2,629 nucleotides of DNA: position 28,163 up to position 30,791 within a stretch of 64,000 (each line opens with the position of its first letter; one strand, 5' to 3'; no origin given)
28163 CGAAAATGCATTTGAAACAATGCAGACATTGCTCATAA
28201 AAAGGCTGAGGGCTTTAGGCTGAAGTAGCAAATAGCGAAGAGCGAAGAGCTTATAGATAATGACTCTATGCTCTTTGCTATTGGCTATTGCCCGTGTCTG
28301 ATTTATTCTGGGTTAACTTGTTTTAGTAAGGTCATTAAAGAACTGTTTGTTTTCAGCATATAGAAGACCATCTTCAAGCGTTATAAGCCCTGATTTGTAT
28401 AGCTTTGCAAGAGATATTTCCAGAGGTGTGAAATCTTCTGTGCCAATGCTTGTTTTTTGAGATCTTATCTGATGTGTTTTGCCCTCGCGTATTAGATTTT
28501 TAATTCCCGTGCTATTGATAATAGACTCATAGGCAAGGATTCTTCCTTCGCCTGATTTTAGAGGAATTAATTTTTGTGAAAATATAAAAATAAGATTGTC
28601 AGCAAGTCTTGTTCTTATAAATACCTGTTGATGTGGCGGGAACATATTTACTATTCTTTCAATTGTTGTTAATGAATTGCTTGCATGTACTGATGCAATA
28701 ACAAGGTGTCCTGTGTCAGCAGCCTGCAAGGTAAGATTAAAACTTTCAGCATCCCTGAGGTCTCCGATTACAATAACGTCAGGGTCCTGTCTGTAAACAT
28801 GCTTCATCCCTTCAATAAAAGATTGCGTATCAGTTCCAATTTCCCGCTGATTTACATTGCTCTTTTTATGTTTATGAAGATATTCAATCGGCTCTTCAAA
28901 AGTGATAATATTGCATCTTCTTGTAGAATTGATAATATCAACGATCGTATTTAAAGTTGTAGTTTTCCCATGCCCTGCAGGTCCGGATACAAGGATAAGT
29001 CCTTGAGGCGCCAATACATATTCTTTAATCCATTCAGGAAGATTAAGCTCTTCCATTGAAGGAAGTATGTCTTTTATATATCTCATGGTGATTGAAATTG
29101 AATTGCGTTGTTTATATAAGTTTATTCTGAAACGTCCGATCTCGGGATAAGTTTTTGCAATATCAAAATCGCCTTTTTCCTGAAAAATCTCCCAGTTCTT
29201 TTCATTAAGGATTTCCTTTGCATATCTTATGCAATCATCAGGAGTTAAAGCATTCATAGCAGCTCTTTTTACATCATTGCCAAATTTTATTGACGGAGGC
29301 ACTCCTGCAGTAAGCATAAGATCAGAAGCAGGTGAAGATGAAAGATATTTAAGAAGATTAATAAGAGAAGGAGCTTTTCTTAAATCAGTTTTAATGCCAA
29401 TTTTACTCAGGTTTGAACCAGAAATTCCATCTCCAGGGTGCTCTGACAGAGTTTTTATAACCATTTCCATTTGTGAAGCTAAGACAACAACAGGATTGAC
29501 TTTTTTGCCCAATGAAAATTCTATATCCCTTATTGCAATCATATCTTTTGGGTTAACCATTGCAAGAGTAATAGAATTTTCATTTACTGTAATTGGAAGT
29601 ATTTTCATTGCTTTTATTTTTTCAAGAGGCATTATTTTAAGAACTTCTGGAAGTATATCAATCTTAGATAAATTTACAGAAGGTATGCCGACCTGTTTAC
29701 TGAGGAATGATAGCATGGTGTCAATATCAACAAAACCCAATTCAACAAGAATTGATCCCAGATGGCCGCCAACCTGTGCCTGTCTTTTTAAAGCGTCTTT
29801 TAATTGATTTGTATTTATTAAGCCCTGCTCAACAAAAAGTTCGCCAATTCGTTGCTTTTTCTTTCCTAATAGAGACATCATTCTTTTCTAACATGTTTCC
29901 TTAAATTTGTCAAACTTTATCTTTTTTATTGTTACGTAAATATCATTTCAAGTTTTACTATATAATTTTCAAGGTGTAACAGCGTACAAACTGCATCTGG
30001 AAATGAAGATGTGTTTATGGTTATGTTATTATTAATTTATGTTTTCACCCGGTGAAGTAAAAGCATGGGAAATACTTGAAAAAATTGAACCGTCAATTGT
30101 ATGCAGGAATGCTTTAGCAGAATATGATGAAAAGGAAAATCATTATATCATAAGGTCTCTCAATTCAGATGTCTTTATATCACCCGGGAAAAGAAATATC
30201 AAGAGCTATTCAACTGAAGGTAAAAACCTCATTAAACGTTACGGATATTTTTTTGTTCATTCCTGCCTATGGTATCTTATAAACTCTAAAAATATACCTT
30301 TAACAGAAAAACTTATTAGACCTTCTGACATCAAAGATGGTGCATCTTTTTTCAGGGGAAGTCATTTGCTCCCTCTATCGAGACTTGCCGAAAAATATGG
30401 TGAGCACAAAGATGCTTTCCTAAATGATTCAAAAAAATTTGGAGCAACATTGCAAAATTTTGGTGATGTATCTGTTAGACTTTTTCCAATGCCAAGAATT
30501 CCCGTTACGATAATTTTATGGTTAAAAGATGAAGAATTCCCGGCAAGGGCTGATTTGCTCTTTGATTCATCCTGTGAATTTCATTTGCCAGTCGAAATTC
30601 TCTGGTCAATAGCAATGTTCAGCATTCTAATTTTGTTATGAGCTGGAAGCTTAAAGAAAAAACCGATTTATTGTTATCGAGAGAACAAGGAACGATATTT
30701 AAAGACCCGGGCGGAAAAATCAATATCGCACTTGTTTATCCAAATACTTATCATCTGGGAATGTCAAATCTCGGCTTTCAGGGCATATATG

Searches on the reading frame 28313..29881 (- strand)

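Call 54: search_protein_families(library=pfam, proteins=[window:28313-29881:-], max_evalue=0.00001)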
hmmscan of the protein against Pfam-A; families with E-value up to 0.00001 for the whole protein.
window:28313-29881:- (522 aa): 2 families
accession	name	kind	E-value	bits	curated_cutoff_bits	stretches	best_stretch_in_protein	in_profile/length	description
PF00437.27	T2SSE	-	2.9e-38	131.9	24.9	1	285-440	134-279/370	Type II/IV secretion system protein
PF05157.20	MshEN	-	1e-11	45.1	23.1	1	65-139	2-77/90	MshEN domain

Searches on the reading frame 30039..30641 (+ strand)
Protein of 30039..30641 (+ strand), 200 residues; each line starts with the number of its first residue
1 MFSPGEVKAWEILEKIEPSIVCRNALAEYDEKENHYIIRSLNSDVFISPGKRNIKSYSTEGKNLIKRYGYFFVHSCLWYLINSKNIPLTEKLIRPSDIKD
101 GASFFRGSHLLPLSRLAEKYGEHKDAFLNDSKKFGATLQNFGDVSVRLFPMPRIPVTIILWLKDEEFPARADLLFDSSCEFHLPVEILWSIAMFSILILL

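Call 54: search_protein_families(library=pfam, proteins=[window:30039-30641:+], max_evalue=0.00001)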
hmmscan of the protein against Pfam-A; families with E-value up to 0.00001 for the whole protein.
window:30039-30641:+ (200 aa): 1 family
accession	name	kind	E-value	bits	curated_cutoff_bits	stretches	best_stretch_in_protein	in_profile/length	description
PF12654.12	DUF3786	-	8e-34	117.1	27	1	20-193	4-171/176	Domain of unknown function (DUF3786)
